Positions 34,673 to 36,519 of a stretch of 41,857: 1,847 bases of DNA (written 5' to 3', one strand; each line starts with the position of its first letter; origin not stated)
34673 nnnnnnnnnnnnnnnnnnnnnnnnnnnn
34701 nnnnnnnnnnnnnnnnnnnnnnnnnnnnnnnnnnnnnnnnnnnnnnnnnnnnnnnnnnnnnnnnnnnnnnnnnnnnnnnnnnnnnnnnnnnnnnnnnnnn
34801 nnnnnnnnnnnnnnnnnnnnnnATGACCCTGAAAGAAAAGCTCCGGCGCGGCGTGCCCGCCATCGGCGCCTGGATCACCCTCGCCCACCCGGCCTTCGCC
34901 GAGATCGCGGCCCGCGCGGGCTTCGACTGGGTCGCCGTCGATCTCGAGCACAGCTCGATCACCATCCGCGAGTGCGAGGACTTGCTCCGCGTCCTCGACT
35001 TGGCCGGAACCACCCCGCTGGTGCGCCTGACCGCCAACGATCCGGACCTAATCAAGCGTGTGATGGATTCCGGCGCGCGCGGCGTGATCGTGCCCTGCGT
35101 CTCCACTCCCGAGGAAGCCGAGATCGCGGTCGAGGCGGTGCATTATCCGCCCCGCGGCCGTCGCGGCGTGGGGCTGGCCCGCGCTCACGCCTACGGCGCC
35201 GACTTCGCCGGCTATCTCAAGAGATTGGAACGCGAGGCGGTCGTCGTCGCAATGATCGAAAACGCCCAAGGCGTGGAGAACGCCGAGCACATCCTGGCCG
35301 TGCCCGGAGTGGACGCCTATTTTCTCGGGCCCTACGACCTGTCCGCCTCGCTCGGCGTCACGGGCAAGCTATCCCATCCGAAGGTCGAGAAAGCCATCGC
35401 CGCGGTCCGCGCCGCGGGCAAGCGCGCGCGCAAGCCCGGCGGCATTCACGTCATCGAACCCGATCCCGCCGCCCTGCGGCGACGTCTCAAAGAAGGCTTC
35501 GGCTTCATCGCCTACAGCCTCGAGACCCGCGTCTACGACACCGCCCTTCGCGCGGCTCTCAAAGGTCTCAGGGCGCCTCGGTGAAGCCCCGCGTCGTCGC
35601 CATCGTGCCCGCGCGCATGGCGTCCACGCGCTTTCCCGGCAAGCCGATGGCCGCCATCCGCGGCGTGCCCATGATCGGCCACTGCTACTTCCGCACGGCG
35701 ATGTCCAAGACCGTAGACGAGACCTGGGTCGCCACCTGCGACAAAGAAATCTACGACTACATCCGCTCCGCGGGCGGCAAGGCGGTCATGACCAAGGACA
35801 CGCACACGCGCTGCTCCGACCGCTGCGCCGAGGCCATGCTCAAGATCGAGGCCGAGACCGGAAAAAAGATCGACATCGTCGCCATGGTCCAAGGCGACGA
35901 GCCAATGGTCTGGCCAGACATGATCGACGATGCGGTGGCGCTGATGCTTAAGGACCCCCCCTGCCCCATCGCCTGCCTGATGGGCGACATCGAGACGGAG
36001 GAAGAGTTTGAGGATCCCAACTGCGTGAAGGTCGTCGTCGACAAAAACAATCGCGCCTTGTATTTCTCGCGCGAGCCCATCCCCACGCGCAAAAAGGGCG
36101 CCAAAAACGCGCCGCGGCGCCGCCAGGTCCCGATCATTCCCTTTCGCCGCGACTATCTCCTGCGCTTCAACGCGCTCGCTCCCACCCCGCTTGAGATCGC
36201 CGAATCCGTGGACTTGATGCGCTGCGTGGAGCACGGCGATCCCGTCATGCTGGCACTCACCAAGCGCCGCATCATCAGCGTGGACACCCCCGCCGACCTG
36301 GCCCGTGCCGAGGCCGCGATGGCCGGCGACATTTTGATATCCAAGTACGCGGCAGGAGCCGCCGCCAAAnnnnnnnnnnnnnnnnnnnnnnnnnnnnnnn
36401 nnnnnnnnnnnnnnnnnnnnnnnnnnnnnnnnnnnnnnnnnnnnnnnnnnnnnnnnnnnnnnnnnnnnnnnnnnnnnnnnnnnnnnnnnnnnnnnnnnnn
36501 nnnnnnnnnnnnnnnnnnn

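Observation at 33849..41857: Eight translationally coupled genes (kpsF, HpcH-type aldolase, kdsB-like, Gfo/Idh/MocA, SDR, dehydroquinate-synthase-like, 2-hydroxyacid DH, putative transferase): candidate pathway to a non-canonical CMP-activated 3-deoxy-ulosonic, possibly carbocyclic, sugar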

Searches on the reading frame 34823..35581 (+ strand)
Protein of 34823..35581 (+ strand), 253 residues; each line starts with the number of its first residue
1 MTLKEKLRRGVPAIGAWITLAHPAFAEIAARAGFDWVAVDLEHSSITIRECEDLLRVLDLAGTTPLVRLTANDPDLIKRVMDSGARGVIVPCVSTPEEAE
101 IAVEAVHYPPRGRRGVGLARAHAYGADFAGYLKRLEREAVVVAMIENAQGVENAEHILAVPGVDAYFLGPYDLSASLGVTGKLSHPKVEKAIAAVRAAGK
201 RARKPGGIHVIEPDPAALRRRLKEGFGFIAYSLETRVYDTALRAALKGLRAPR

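Call 7: search_protein_families(library=pfam, proteins=[window:34823-35581:+], max_evalue=0.001)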
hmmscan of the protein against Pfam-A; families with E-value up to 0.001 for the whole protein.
window:34823-35581:+ (253 aa): 1 family
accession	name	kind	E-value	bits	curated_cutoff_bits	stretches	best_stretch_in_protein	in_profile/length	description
PF03328.21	HpcH_HpaI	-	1.1e-38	133.1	25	1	14-235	2-215/221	HpcH/HpaI aldolase/citrate lyase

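Call 8: search_protein_families(library=ncbifam, proteins=[window:34823-35581:+], max_evalue=0.001)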
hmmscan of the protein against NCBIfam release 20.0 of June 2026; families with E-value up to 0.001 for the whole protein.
window:34823-35581:+ (253 aa): 4 families
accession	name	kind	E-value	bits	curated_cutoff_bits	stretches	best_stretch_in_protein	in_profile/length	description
TIGR02311.1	HpaI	equivalog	4.1e-56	190.2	368.8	1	3-244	3-243/249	4-hydroxy-2-oxoheptanedioate aldolase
TIGR03239.1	GarL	equivalog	1e-51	176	406.75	1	4-244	4-242/249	2-dehydro-3-deoxyglucarate aldolase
NF007849.0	PRK10558.1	equivalog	3.1e-51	174.3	393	1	3-243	10-248/256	2-dehydro-3-deoxyglucarate aldolase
NF007521.0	PRK10128.1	equivalog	5.6e-43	147.4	441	1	3-247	9-252/267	2-keto-3-deoxy-L-rhamnonate aldolase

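Call 32: search_solved_structures(query=window:34823-35581:+, max_evalue=0.00001, show_alignments=1)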
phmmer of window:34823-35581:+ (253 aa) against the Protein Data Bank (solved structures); distinct sequences matched with E-value up to 0.00001: 21.
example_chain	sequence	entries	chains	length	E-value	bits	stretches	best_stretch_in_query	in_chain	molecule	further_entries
4mf4_A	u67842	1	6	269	2.4e-47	164.7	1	2-250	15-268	HpcH/HpaI aldolase/citrate lyase family protein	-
7v8t_A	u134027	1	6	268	1.1e-44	156.1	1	3-244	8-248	2,4-dihydroxyhept-2-ene-1,7-dioic acid aldolase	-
1dxe_A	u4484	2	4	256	2.2e-44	155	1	12-242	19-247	2-DEHYDRO-3-DEOXY-GALACTARATE ALDOLASE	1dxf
2vws_A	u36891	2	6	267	4e-43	150.9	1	3-246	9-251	YFAU, 2-KETO-3-DEOXY SUGAR ALDOLASE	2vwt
4b5s_A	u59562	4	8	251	5.5e-40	140.6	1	3-242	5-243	4-HYDROXY-2-OXO-HEPTANE-1,7-DIOATE ALDOLASE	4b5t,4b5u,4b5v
2v5j_A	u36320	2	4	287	7.2e-40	140.2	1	3-244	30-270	2,4-DIHYDROXYHEPT-2-ENE-1,7-DIOIC ACID ALDOLASE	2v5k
7et8_A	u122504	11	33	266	2.7e-39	138.4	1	4-244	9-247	4-hydroxy-2-oxoheptanedioate aldolase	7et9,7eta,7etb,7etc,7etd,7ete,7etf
4b5w_A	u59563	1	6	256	3.4e-39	138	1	3-244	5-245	4-HYDROXY-2-OXO-HEPTANE-1,7-DIOATE ALDOLASE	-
4b5x_A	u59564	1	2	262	7.2e-39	136.9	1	3-244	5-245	4-HYDROXY-2-OXO-HEPTANE-1,7-DIOATE ALDOLASE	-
6r62_A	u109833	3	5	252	2.1e-37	132.2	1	9-250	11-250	HpcH/HpaI aldolase | hydroxyketoacid aldolase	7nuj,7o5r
7o5i_A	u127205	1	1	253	2.1e-37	132.2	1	9-250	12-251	HpcH/HpaI aldolase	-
8adq_A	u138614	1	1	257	2.2e-37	132.1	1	9-250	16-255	HpcH/HpaI aldolase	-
7nnk_A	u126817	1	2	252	2.6e-37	131.9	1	9-250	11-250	HpcH/HpaI aldolase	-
7nr1_A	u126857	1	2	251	2.7e-37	131.8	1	9-250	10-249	HpcH/HpaI aldolase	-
7o5w_AAA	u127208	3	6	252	3.2e-37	131.6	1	9-250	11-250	HpcH/HpaI aldolase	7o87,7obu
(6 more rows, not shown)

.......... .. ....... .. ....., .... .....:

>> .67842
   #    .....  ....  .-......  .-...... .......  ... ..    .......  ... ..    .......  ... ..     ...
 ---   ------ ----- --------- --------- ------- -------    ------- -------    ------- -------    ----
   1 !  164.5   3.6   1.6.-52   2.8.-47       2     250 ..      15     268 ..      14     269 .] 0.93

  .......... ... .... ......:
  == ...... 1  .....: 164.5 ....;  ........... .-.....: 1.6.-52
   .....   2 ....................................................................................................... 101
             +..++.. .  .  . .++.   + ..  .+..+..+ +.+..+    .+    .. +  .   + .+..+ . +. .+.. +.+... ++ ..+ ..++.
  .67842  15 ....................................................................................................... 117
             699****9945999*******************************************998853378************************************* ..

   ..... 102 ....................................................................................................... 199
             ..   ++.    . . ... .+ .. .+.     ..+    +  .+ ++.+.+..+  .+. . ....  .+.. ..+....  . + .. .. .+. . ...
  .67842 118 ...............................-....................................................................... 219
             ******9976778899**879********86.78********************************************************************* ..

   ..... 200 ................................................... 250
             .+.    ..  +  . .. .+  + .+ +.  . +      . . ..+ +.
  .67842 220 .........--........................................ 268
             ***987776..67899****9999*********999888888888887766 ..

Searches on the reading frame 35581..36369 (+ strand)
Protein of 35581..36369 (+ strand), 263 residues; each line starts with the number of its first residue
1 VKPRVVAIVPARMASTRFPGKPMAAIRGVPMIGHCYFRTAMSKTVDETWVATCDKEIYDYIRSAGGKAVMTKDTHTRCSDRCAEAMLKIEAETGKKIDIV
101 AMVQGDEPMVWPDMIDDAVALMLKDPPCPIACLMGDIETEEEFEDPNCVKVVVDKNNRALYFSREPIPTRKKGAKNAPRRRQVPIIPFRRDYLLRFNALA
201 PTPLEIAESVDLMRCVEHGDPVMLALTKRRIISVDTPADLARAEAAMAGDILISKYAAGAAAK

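Call 7: search_protein_families(library=pfam, proteins=[window:35581-36369:+], max_evalue=0.001)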
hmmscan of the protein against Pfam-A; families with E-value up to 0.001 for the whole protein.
window:35581-36369:+ (263 aa): 2 families
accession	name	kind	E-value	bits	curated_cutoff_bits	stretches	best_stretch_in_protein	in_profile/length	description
PF02348.25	CTP_transf_3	-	1.1e-43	150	22.6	1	6-219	1-214/217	Cytidylyltransferase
PF12804.13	NTP_transf_3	-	0.00019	22.1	27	1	16-133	10-121/160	MobA-like NTP transferase domain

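Call 8: search_protein_families(library=ncbifam, proteins=[window:35581-36369:+], max_evalue=0.001)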
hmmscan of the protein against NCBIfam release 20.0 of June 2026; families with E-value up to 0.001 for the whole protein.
window:35581-36369:+ (263 aa): 6 families
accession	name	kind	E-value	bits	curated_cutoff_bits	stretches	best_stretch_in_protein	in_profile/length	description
NF009905.0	PRK13368.1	subfamily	6e-90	300.8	255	1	5-250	3-241/243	3-deoxy-manno-octulosonate cytidylyltransferase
NF003952.0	PRK05450.1-5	subfamily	2.2e-74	249.7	193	1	4-248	2-246/250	3-deoxy-manno-octulosonate cytidylyltransferase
NF003950.0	PRK05450.1-3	subfamily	3.6e-57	193.6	234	1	5-248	3-243/248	3-deoxy-manno-octulosonate cytidylyltransferase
NF003948.0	PRK05450.1-1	equivalog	6.6e-55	186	281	1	4-247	5-243/248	3-deoxy-manno-octulosonate cytidylyltransferase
TIGR00466.1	kdsB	equivalog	2.4e-44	151.6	155.2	1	6-240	4-240/241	3-deoxy-manno-octulosonate cytidylyltransferase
TIGR03584.1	PseF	equivalog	2.5e-08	33.8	205.7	1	6-124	1-122/222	pseudaminic acid cytidylyltransferase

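Call 31: search_solved_structures(query=window:35581-36369:+, max_evalue=0.00001, show_alignments=2)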
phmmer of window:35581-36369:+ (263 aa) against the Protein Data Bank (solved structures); distinct sequences matched with E-value up to 0.00001: 13.
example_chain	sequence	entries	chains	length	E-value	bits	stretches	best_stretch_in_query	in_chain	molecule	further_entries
1gq9_A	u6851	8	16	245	7e-43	149.9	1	5-251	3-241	3-DEOXY-MANNO-OCTULOSONATE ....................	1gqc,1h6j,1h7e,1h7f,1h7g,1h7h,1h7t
3jtj_A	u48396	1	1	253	1.2e-34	122.9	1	5-248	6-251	3-deoxy-manno-octulosonate cytidylyltransferase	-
3oam_A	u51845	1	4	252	2e-34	122.2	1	7-242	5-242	3-deoxy-manno-octulosonate cytidylyltransferase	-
8ees_A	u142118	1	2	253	5.4e-34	120.8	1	6-246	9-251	3-deoxy-manno-octulosonate cytidylyltransferase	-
4xwi_A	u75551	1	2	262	9.4e-34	120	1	6-248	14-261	3-deoxy-manno-octulosonate cytidylyltransferase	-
1vh1_A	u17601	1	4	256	5e-33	117.6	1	6-249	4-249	3-deoxy-manno-octulosonate cytidylyltransferase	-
3k8d_A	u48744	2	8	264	2.9e-32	115.1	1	6-247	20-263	3-deoxy-manno-octulosonate cytidylyltransferase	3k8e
3duv_A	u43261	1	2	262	5.7e-32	114.2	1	7-250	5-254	3-deoxy-manno-octulosonate cytidylyltransferase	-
1vh3_A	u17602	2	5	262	9.6e-32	113.4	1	7-249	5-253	3-deoxy-manno-octulosonate cytidylyltransferase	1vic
4fcu_A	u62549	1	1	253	1.8e-30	109.3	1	8-243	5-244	3-deoxy-manno-octulosonate cytidylyltransferase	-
3pol_A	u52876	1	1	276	2.1e-30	109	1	8-243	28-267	3-deoxy-manno-octulosonate cytidylyltransferase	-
3tqd_A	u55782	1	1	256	2.4e-29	105.6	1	7-245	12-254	3-deoxy-manno-octulosonate cytidylyltransferase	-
2y6p_A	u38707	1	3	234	5.1e-23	84.8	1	6-244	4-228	3-DEOXY-MANNO-OCTULOSONATE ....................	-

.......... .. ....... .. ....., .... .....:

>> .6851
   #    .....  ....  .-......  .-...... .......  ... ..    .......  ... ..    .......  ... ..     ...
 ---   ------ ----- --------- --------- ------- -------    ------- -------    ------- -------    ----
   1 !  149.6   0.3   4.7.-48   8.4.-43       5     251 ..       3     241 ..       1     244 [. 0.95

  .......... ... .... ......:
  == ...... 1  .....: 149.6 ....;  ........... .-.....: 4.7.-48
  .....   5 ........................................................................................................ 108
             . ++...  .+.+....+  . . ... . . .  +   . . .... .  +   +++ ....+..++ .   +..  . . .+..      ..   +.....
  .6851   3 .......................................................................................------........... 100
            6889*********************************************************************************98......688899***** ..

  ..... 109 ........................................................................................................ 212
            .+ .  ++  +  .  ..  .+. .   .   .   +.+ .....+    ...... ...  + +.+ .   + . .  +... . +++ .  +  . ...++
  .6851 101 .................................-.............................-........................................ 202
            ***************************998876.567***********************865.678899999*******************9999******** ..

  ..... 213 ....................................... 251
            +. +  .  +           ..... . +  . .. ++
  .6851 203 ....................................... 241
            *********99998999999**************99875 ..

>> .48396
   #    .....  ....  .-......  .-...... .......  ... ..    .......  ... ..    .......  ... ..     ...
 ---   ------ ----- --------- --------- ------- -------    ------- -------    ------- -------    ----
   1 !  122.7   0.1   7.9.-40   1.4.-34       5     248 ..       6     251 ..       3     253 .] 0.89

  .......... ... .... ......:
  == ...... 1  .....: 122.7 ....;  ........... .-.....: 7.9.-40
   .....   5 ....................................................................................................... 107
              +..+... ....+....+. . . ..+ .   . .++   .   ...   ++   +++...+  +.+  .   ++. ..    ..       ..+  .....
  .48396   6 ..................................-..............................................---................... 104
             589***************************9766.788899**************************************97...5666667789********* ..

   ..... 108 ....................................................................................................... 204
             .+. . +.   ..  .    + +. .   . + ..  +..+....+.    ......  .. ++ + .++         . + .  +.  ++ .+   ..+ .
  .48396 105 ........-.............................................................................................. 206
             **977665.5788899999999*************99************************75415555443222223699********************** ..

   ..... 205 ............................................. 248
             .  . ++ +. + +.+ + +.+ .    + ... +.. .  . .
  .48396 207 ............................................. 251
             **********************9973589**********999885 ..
